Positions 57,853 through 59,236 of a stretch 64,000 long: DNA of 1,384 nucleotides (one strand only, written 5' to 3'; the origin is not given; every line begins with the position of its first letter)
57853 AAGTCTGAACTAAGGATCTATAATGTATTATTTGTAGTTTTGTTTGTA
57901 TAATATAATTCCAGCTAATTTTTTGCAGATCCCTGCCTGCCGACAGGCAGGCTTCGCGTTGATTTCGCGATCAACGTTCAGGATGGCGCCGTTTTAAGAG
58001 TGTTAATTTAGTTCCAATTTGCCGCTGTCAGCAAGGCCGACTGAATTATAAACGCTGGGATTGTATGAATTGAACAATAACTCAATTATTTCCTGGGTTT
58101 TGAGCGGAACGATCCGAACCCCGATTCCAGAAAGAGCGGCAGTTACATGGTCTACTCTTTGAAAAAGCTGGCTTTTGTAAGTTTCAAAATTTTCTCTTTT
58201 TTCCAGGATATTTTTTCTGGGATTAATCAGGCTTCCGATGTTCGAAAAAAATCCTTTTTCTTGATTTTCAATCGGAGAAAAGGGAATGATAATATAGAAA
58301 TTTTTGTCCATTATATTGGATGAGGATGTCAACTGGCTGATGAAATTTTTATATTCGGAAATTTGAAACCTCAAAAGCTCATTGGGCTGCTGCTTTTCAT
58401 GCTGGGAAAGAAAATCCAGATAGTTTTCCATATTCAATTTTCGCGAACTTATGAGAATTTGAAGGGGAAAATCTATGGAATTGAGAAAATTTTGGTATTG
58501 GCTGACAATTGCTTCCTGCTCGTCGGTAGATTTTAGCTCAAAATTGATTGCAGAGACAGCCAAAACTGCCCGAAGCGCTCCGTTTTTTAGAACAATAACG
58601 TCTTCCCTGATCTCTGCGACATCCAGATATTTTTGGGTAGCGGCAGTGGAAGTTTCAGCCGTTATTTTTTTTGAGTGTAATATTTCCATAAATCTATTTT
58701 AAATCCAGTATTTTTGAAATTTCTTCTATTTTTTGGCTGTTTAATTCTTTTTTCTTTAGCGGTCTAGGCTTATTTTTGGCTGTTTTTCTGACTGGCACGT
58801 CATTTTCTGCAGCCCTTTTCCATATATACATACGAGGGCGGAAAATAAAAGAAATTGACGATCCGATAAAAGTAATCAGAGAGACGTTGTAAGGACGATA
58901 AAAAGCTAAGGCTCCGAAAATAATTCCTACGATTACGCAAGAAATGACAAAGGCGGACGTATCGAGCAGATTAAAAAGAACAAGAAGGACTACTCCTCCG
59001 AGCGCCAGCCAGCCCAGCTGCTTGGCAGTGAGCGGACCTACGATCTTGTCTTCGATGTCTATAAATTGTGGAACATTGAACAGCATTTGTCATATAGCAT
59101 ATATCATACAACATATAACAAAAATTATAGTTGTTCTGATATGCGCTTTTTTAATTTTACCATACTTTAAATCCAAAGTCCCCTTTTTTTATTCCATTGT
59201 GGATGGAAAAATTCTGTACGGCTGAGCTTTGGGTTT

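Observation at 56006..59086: VirB4 appears split into two ORFs by a hairpin-bearing insert, directly after a VirB3-like gene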

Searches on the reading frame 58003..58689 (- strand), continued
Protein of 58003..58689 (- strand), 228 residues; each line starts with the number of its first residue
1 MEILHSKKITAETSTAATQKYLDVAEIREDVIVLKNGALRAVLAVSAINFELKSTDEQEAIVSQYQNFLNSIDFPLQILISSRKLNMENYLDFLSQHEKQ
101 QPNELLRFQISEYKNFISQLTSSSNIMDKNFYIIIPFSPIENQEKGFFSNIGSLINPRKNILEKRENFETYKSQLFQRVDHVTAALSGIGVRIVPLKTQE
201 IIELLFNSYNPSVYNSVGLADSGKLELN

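Call 33: search_dna_similar(query=window:58003-58689:-, collection=plasmids, mode=protein, max_rows=30, max_evalue=1)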
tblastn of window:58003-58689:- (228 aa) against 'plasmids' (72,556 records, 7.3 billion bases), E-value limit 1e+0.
Records with a match: 171; places in all: 175; records where one place covers at least 80% of the query: 37.
Best place of each record, by identity: <60% 171.
By first word of the organism name: Bacillus 75; Clostridium 25; Geobacillus 7; Parageobacillus 6; Cytobacillus 5; Planococcus 4; Lysinibacillus 4; Paenibacillus 3; Priestia 3; Peribacillus 3; and 29 more.
By predicted mobility (MOB-suite, as given by PLSDB): non-mobilizable 80; conjugative 79; mobilizable 12.
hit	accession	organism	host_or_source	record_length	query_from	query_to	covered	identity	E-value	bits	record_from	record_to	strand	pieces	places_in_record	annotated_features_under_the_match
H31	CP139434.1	Brevibacillus halotolerans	cell culture,freshwater soil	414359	10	217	91%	29.6%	3e-15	81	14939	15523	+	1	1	hypothetical protein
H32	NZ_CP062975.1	Pontibacillus sp. ALD_SL1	mangrove mud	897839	17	210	85%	30.2%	1e-23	105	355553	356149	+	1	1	hypothetical protein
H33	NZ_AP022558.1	Geobacillus subterraneus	-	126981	13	217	90%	28.4%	5e-14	78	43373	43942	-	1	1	hypothetical protein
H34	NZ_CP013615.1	Clostridium perfringens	canine,Pure culture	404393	11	218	91%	27.5%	2e-12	73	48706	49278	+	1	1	hypothetical protein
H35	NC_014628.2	Paenibacillus polymyxa SC2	-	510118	10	217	91%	26.7%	9e-11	68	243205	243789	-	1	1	hypothetical protein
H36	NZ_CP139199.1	Paenibacillus polymyxa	mixed culture,soil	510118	10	217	91%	26.7%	9e-11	68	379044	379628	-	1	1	hypothetical protein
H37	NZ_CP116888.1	Aneurinibacillus sp. Ricciae_BoGa-3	whole organism,Plant material,Lab grown ...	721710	11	217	91%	26.7%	2e-11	70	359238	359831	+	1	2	hypothetical protein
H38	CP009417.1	Jeotgalibacillus malaysiensis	-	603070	19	223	90%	26.7%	4e-11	69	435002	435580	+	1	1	hypothetical protein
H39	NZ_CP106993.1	Paenibacillus thiaminolyticus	mixed culture,sour bamboo shoots sample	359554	10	217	91%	25.8%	1e-9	65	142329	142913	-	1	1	hypothetical protein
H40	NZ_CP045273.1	Priestia megaterium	pure culture,Paper surface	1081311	1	217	95%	24.6%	7e-10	66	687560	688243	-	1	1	none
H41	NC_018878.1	Bacillus thuringiensis Bt407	-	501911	11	210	88%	26.4%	9e-10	65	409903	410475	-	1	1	hypothetical protein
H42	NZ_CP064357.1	Miltoncostaea oceani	pure culture,marine sediment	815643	31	213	80%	27.6%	5e-14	78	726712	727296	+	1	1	hypothetical protein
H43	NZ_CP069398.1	Priestia megaterium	Homo sapiens,Pure culture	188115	17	221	90%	23.7%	1e-5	53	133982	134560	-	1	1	hypothetical protein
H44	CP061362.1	Clostridioides sp. ES-W-0016-02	water,pond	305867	18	210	85%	24.6%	4e-10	66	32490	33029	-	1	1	hypothetical protein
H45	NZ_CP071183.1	Alicyclobacillus mengziensis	water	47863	19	211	85%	24.1%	1e-3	47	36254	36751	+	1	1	hypothetical protein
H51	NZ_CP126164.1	Haloarcula pelagica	cell culture,sediment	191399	14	210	86%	23.0%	1e-6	56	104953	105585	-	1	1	hypothetical protein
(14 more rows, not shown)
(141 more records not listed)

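Call 34: get_annotated_region(hit=H32, flank=5000)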
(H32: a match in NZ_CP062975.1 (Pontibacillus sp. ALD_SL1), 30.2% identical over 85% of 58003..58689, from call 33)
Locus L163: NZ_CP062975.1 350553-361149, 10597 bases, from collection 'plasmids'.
description: Pontibacillus sp. ALD_SL1 plasmid unnamed, complete sequence
organism: Pontibacillus sp. ALD_SL1 (NCBI taxid 2777185)
taxonomy: Bacteria; Bacillota; Bacilli; Bacillales; Bacillaceae; Pontibacillus; Pontibacillus sp. ALD SL1
host: -; source: mangrove mud; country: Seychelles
typing (MOB-suite, as given by PLSDB): non-mobilizable
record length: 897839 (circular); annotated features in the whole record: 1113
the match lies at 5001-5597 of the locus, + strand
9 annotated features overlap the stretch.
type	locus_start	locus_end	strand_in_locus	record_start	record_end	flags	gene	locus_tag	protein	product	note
CDS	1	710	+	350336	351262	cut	-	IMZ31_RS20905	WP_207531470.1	hypothetical protein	-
CDS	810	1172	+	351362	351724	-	-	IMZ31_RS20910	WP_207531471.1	hypothetical protein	-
CDS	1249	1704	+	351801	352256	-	-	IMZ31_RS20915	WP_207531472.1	Mbov_0395 family pilin-like conjugal transfer protein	-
CDS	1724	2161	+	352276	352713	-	-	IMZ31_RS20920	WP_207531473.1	hypothetical protein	-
CDS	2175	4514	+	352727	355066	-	-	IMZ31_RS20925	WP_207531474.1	hypothetical protein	-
CDS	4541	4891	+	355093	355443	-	-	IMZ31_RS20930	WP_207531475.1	hypothetical protein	-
CDS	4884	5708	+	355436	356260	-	-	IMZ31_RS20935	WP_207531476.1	hypothetical protein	-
CDS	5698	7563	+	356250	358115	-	-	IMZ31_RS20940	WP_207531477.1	VirB4-like conjugal transfer ATPase, CD1110 family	-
CDS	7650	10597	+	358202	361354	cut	-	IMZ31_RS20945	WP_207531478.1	peptidoglycan DD-metalloendopeptidase family protein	-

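Call 39: predict_structure(alignment_id=A1)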
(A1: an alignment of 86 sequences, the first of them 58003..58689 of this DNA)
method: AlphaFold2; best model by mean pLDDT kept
length: 228 residues; sequences in the alignment: 86
mean_pLDDT: 86.2   pTM: 0.76
mean pLDDT of the five models: 86.2, 85.8, 85.6, 85.2, 84.9
residues with pLDDT >= 90: 148; 70-90: 44; 50-70: 23; < 50: 13
segments of 3 or more residues with pLDDT < 50: 225-228
pLDDT, mean of each block of 10 residues (from residue 1): 48 59 93 96 94 97 96 96 88 96 98 96 88 96 69 86 93 98 95 95 88 64 44
secondary structure, 60 per line:
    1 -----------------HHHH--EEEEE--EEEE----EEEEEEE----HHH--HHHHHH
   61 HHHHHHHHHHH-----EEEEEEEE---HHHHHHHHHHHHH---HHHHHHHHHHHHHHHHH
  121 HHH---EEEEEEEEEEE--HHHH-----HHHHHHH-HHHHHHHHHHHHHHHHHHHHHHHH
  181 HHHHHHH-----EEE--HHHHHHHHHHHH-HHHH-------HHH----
elements in order: H18-21 E24-28 E31-34 E39-45 H55-71 E77-84 H88-100 H104-123 E127-137 H140-143 H149-155 H157-187 E193-195 H198-209 H211-214

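Call 42: fold_search(model_id=the predicted structure, library=pdb)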
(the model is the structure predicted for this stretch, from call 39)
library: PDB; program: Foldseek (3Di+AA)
matches with E <= 10: 257; with E <= 0.001: 1
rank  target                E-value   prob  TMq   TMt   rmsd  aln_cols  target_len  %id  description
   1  8rtd_h                7.8e-04  1.00  0.45  0.24   5.0       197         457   12  Stalk-Arches-IMC structure from the fully-assembled R388 type IV secretion system determined by cryo-EM. (released 2024-06-19)
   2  7o42_A                1.1e-03  1.00  0.31  0.10   8.0       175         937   12  TrwK/VirB4unbound trimer of dimers complex (with Hcp1) from the R388 type IV secretion system determined by cryo-EM. (released 2022-06-22)
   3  7o43_B                1.1e-03  1.00  0.35  0.13   8.4       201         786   12  TrwK/VirB4unbound dimer complex from R388 type IV secretion system determined by cryo-EM. (released 2022-06-22)
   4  7o41_B                1.8e-03  1.00  0.51  0.19   4.4       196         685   13  Hexameric composite model of the Inner Membrane Complex (IMC) with the Arches from the fully-assembled R388 type IV se (released 2022-06-22)
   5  7o43_A                1.9e-03  1.00  0.35  0.12   8.1       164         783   17  TrwK/VirB4unbound dimer complex from R388 type IV secretion system determined by cryo-EM. (released 2022-06-22)
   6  8rtd_P                2.1e-03  1.00  0.46  0.16   5.0       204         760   11  Stalk-Arches-IMC structure from the fully-assembled R388 type IV secretion system determined by cryo-EM. (released 2024-06-19)
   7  8rtb_B                2.8e-03  1.00  0.44  0.17   5.6       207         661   12  Extended inner membrane complex (IMC) protomer structure (TrwM/VirB3-TrwK/VirB4-TrwI/VirB6-TrwG/VirB8-TrwE/VirB10) fro (released 2024-06-19)
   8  8rtb_A                2.9e-03  1.00  0.51  0.18   6.1       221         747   13  Extended inner membrane complex (IMC) protomer structure (TrwM/VirB3-TrwK/VirB4-TrwI/VirB6-TrwG/VirB8-TrwE/VirB10) fro (released 2024-06-19)
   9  8rtd_O                2.9e-03  1.00  0.51  0.17   6.1       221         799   13  Stalk-Arches-IMC structure from the fully-assembled R388 type IV secretion system determined by cryo-EM. (released 2024-06-19)
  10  8rtd_T                2.9e-03  1.00  0.51  0.17   6.1       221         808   13  Stalk-Arches-IMC structure from the fully-assembled R388 type IV secretion system determined by cryo-EM. (released 2024-06-19)
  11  8rtd_V                5.5e-03  1.00  0.46  0.17   4.8       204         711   11  Stalk-Arches-IMC structure from the fully-assembled R388 type IV secretion system determined by cryo-EM. (released 2024-06-19)
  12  7o42_E                9.1e-03  0.99  0.36  0.10   8.3       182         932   13  TrwK/VirB4unbound trimer of dimers complex (with Hcp1) from the R388 type IV secretion system determined by cryo-EM. (released 2022-06-22)
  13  8rtd_g                1.1e-02  1.00  0.49  0.17   5.4       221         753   12  Stalk-Arches-IMC structure from the fully-assembled R388 type IV secretion system determined by cryo-EM. (released 2024-06-19)
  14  7o41_A                1.2e-02  1.00  0.51  0.18   4.9       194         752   14  Hexameric composite model of the Inner Membrane Complex (IMC) with the Arches from the fully-assembled R388 type IV se (released 2022-06-22)
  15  9lqd                  3.1e-01  0.16  0.21  0.31  10.0       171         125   10  Crystal structure of SAM lyase (released 2025-11-26)
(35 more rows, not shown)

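Call 43: search_protein_families(library=ncbifam, proteins=[window:58003-58689:-], max_evalue=1)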
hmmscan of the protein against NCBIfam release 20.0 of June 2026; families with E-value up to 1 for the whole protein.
window:58003-58689:- (228 aa): 6 families
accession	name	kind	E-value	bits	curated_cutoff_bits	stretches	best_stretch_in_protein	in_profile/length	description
NF045975.1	VirB4_plasma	equivalog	3.3e-10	38.3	590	1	6-136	91-234/894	Mbov_0397 family ICE element conjugal transfer ATPase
NF041427.1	TrsD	subfamily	1.6e-08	34.6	200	1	24-143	21-149/201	TrsD/TraD family conjugative transfer protein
NF045971.1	conju_CD1110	equivalog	9.9e-07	27.4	325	1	19-136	2-120/752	VirB4-like conjugal transfer ATPase, CD1110 family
TIGR00929.1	VirB4_CagE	subfamily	0.0018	16.5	643.1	1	24-166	14-148/792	VirB4 family type IV secretion/conjugal transfer ATPase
NF042935.1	SCO6880_fam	subfamily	0.011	14.7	60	1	170-216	246-293/477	SCO6880 family protein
NF010427.0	PRK13853.1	equivalog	0.034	12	957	1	8-72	5-67/789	type IV secretion system protein VirB4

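Call 44: search_protein_families(library=phrogs, proteins=[window:58003-58689:-], max_evalue=0.01)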
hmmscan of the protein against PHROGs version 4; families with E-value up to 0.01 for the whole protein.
window:58003-58689:- (228 aa): 1 family
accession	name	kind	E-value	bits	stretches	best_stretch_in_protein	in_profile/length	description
phrog_2666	-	head and packaging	1.2e-09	38.4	1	35-134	4-89/555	terminase large subunit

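Call 63: get_annotated_region(hit=H51, flank=4000)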
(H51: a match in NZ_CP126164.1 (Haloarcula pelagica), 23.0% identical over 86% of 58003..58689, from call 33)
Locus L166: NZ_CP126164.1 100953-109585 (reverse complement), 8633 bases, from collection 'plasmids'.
description: Haloarcula pelagica strain YJ-61-S plasmid unnamed3, complete sequence
organism: Haloarcula pelagica (NCBI taxid 3033389)
taxonomy: Archaea; Euryarchaeota; Halobacteria; Halobacteriales; Haloarculaceae; Haloarcula; Haloarcula pelagica
host: -; source: cell culture,sediment; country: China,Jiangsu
typing (MOB-suite, as given by PLSDB): non-mobilizable
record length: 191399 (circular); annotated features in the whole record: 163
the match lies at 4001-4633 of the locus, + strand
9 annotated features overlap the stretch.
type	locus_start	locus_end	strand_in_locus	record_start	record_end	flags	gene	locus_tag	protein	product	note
CDS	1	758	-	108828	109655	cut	-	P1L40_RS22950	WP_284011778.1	IS5 family transposase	-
CDS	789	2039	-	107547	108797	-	-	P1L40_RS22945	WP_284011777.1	hypothetical protein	-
CDS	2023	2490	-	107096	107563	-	-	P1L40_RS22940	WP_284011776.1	hypothetical protein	-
CDS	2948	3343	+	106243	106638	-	-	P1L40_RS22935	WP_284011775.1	hypothetical protein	-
CDS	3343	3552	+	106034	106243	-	-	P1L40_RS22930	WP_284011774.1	hypothetical protein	-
CDS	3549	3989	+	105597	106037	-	-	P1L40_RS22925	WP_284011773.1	hypothetical protein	-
CDS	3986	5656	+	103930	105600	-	-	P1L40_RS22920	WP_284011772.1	hypothetical protein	-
CDS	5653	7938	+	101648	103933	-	-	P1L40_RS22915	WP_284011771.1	hypothetical protein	-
CDS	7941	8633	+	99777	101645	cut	-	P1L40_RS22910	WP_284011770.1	hypothetical protein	-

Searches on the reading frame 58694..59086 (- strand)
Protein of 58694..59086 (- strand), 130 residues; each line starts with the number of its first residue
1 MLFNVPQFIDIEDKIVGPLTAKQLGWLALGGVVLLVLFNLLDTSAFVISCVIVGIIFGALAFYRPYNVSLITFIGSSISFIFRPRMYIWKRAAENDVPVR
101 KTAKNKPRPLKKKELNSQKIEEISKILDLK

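Call 3: search_protein_families(library=pfam, proteins=[window:58694-59086:-], max_evalue=0.01)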
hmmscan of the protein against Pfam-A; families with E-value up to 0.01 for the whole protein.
window:58694-59086:- (130 aa): 2 families
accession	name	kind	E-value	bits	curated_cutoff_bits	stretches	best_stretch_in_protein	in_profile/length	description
PF12666.12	PrgI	-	6.2e-10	39.9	27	1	6-87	3-89/91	PrgI family protein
PF12648.12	TcpE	-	0.0015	19.4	29.9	1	18-86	23-93/100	TcpE family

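Call 43: search_protein_families(library=ncbifam, proteins=[window:58694-59086:-], max_evalue=1)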
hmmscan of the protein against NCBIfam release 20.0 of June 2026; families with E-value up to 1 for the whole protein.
window:58694-59086:- (130 aa): 0 families
